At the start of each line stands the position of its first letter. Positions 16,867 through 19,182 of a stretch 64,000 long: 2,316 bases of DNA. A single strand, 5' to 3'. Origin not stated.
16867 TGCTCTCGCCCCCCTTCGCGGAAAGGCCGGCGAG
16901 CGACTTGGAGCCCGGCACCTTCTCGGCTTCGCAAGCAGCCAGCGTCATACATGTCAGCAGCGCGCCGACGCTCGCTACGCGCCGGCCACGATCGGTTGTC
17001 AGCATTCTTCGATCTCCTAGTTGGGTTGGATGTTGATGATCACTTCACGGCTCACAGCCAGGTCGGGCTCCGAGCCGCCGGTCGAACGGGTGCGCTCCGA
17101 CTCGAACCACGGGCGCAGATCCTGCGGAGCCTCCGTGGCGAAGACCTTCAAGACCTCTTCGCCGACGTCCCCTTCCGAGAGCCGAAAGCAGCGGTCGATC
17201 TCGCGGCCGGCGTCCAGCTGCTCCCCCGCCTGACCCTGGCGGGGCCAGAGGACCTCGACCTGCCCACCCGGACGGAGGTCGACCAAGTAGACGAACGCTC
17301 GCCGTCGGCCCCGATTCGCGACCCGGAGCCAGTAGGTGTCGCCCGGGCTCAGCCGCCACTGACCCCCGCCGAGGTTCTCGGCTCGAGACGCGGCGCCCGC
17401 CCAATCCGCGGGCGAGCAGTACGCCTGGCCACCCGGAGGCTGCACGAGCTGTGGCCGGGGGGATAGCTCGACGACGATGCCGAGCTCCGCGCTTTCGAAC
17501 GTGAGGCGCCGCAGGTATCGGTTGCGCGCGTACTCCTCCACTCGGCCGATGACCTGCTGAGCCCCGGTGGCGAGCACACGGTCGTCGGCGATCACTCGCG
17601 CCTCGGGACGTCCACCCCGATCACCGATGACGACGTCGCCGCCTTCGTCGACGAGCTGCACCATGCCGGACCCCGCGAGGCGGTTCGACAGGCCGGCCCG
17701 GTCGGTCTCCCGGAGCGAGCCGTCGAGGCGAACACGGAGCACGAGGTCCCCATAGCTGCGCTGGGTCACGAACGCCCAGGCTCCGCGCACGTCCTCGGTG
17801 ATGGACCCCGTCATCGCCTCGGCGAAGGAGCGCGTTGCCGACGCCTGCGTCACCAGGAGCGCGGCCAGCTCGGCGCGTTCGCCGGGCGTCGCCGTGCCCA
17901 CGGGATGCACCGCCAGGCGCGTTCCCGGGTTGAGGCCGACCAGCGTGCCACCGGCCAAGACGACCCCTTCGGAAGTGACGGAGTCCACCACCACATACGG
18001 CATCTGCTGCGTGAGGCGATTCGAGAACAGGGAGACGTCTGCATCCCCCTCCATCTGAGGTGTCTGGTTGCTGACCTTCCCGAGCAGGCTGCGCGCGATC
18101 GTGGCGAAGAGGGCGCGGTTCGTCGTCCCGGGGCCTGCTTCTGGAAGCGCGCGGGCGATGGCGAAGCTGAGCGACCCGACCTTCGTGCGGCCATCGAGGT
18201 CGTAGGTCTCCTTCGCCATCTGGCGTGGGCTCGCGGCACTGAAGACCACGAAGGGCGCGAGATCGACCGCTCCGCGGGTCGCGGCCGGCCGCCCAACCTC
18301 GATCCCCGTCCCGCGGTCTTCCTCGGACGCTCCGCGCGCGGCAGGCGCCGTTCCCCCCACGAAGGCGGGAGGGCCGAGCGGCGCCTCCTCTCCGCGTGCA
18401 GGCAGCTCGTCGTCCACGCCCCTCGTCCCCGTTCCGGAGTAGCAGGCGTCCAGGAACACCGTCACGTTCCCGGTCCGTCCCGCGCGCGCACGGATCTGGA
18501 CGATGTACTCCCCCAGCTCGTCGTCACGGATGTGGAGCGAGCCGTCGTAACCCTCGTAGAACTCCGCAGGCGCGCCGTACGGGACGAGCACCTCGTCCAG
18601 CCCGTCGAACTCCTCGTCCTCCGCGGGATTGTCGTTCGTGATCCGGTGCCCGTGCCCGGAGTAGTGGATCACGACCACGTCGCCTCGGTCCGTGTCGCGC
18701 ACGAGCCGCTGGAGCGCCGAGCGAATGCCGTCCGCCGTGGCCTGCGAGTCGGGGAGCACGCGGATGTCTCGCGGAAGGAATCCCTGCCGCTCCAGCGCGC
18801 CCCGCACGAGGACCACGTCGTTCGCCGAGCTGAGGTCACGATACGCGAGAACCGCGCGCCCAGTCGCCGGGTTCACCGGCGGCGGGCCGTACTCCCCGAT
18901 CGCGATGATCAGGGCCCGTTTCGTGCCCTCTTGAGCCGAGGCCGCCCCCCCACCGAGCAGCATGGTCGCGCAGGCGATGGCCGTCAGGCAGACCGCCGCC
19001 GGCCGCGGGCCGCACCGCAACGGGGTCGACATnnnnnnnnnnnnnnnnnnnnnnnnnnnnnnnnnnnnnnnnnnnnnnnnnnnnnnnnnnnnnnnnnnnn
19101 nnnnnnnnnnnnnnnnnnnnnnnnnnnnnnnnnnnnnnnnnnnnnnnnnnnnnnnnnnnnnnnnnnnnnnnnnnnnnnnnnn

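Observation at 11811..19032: Convergent cluster of three exported caspase-like (C14) proteases interleaved with PPC-like repeat arrays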

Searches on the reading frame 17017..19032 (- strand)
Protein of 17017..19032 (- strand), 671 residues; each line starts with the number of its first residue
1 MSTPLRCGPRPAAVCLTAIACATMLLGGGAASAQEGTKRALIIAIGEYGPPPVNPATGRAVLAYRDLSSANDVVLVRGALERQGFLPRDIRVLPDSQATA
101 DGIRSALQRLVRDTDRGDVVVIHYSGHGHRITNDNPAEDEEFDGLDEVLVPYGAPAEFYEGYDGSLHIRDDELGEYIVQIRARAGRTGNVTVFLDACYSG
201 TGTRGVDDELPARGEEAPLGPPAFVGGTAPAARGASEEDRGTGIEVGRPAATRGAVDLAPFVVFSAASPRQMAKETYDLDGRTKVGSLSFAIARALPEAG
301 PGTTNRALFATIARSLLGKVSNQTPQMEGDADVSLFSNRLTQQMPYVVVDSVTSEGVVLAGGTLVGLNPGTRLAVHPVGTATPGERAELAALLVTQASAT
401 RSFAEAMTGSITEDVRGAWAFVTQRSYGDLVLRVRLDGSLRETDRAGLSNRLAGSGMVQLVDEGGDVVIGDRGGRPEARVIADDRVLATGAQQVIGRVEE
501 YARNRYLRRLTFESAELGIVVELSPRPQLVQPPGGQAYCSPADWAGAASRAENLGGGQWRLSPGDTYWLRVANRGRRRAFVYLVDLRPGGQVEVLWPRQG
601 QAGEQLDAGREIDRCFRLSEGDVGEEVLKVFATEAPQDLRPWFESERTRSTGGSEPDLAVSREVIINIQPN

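Call 3: search_protein_families(library=pfam, proteins=[window:17017-19032:-], max_evalue=0.01)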
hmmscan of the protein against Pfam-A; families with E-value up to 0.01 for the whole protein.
window:17017-19032:- (671 aa): 1 family
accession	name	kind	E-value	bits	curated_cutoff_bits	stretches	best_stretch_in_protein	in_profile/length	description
PF00656.27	Peptidase_C14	-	2.5e-16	60.5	21.4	1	38-328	2-224/233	Caspase domain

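Call 4: search_protein_families(library=ncbifam, proteins=[window:17017-19032:-], max_evalue=0.01)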
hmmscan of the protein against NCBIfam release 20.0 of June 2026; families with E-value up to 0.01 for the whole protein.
window:17017-19032:- (671 aa): 1 family
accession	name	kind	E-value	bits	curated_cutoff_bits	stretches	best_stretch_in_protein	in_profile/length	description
NF047832.1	caspase_w_EACC1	subfamily_domain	8.6e-07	28.6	140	1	69-130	22-83/211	caspase, EACC1-associated type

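Call 26: search_solved_structures(query=window:17017-19032:-, max_evalue=0.01, show_alignments=2)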
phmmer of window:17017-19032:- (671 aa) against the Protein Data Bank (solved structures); distinct sequences matched with E-value up to 0.01: 7.
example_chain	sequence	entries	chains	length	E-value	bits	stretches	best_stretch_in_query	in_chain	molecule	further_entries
6w8s_A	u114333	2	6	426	1.6e-09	40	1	71-152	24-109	Metacaspase-4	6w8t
6w8r_A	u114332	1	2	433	1.8e-09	39.8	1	71-152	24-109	Metacaspase-4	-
7qp0_A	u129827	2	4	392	1.4e-06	30.3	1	84-202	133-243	Metacaspase-1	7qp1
4f6o_A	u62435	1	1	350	1.7e-06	29.9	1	100-327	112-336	Metacaspase-1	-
4f6p_A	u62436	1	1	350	1.6e-05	26.7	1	100-329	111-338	Metacaspase-1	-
9n3d_A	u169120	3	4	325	5.2e-05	25.1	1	70-139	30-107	Metacaspase-9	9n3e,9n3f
8a53_A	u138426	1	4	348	5.9e-05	24.9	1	70-139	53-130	Metacaspase-9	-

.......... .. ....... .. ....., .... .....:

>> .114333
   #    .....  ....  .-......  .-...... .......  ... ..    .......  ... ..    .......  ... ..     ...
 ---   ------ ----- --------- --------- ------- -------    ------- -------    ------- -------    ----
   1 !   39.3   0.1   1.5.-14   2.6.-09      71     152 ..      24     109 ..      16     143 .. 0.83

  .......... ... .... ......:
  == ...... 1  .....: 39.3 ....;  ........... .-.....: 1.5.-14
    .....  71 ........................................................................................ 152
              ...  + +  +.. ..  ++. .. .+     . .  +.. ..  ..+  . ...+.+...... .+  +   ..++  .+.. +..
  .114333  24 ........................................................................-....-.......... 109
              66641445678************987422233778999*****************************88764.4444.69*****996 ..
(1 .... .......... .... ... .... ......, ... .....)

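Call 68: search_protein_families(library=pfam, alignment_id=A3, max_evalue=0.01)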
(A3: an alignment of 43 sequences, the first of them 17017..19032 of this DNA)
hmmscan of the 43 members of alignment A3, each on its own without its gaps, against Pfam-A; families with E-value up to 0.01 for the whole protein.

A. member 1, window:17017-19032:- (671 aa): 1 family
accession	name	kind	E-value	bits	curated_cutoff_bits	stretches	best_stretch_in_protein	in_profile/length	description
PF00656.27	Peptidase_C14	-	2.5e-16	60.5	21.4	1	38-328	2-224/233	Caspase domain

B. families by the number of members that match (of 43 scanned): 3 families
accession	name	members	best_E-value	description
PF00656.27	Peptidase_C14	43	1.3e-24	Caspase domain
PF14326.11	DUF4384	35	7.9e-09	Domain of unknown function (DUF4384)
PF01520.23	Amidase_3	1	0.0098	N-acetylmuramoyl-L-alanine amidase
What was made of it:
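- On DUF4384 (PF14326): However, 35 of 43 wider relatives sharing the same C-terminal module match at E<=0.01, best 8e-9 (call 68).
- Checked: It is supported only through family membership (call 68).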

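Call 86: search_protein_families(library=padloc, proteins=[window:17017-19032:-], max_evalue=0.01)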
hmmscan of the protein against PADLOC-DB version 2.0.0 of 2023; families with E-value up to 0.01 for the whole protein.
window:17017-19032:- (671 aa): 1 family
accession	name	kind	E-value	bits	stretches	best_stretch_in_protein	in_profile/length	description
PDLC02987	caspase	-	3.1e-12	44.4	1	40-253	5-130/453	-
